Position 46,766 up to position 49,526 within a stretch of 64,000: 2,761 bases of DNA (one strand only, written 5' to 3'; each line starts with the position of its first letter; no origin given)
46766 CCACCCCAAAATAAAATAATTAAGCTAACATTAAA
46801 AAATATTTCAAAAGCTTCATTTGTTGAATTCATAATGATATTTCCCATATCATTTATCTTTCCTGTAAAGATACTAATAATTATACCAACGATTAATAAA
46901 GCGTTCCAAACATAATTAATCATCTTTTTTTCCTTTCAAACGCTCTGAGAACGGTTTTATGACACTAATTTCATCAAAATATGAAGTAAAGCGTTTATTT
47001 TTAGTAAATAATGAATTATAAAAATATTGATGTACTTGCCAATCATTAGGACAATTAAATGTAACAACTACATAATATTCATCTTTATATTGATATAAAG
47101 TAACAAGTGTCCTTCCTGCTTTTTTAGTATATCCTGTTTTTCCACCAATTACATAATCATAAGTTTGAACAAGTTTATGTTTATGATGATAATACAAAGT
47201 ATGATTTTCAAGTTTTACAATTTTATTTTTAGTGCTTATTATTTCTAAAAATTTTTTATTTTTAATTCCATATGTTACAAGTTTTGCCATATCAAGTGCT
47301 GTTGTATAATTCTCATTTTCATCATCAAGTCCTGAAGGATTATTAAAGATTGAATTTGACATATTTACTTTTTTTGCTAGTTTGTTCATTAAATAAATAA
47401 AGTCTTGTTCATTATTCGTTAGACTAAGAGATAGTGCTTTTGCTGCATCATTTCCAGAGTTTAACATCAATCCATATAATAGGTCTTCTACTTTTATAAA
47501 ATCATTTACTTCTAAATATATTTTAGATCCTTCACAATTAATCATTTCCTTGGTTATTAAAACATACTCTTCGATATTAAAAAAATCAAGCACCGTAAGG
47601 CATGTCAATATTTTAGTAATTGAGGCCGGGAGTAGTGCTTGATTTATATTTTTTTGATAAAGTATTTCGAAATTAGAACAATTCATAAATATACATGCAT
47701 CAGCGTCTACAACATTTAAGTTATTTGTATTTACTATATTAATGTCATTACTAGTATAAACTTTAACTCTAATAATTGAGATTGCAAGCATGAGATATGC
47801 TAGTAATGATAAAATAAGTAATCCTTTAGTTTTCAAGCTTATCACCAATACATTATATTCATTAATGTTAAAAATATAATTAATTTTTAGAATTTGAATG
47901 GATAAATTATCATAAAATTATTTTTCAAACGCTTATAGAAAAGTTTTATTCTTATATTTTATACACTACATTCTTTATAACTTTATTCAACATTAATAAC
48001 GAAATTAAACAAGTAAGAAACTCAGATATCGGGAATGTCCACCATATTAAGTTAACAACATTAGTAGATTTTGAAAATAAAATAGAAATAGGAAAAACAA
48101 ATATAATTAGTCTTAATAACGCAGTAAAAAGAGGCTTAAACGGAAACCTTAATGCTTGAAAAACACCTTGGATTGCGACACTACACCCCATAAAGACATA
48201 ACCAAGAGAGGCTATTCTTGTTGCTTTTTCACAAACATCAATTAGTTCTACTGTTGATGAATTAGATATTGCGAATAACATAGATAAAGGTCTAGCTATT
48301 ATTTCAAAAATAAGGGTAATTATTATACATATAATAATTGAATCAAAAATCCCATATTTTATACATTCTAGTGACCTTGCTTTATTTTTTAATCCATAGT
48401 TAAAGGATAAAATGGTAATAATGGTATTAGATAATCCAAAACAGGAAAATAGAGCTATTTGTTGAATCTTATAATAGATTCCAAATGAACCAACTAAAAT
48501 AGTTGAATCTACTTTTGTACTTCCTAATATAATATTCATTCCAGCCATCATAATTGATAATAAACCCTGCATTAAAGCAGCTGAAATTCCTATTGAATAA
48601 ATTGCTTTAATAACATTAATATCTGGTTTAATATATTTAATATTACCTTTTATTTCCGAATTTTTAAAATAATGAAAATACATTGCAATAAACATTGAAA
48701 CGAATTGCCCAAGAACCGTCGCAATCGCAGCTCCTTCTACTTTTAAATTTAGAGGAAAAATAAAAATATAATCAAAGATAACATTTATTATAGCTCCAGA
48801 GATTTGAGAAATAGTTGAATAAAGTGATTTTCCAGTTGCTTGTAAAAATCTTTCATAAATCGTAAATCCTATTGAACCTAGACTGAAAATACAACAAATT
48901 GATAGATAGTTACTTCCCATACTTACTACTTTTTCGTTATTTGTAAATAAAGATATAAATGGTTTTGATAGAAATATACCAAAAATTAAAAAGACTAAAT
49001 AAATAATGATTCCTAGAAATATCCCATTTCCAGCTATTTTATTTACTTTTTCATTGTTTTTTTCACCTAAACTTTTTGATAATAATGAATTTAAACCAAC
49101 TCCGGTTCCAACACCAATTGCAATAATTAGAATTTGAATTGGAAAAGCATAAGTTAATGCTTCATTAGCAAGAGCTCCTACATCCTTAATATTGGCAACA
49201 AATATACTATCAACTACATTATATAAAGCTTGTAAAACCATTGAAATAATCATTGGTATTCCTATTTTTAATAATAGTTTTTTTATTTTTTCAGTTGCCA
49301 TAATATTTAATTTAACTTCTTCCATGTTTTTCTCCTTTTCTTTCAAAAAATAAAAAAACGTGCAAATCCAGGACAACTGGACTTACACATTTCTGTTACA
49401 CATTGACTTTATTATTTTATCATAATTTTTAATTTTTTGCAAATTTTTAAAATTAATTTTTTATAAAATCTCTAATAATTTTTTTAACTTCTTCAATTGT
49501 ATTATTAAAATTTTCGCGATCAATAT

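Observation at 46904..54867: Dispersed copies of the 55-bp repeat sit right at stop codons and keep the right-array polarity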

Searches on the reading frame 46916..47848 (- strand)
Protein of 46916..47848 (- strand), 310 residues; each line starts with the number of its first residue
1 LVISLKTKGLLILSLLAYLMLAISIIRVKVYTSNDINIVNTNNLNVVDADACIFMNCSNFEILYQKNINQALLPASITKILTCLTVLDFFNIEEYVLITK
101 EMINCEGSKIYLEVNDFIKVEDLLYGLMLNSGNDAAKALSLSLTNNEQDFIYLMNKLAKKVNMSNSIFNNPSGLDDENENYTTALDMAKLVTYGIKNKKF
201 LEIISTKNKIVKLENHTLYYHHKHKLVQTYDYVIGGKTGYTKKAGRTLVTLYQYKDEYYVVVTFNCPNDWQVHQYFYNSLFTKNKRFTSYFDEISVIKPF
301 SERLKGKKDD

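Call 38: search_protein_families(library=pfam, proteins=[window:46916-47848:-])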
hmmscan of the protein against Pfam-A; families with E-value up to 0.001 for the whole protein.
window:46916-47848:- (310 aa): 2 families
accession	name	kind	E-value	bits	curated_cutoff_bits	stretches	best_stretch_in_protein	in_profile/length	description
PF00768.25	Peptidase_S11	-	4.3e-43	148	27.6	1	45-265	8-236/239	D-alanyl-D-alanine carboxypeptidase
PF13354.11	Beta-lactamase2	-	0.00099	18.9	22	0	67-244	16-193/214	Beta-lactamase enzyme family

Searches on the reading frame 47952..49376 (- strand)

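Call 38: search_protein_families(library=pfam, proteins=[window:47952-49376:-])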
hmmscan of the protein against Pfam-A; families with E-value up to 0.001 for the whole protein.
window:47952-49376:- (474 aa): 1 family
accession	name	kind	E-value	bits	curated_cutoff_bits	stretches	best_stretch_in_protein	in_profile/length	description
PF01554.23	MatE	-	1.3e-34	119.6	24.9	2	41-204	1-161/161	MatE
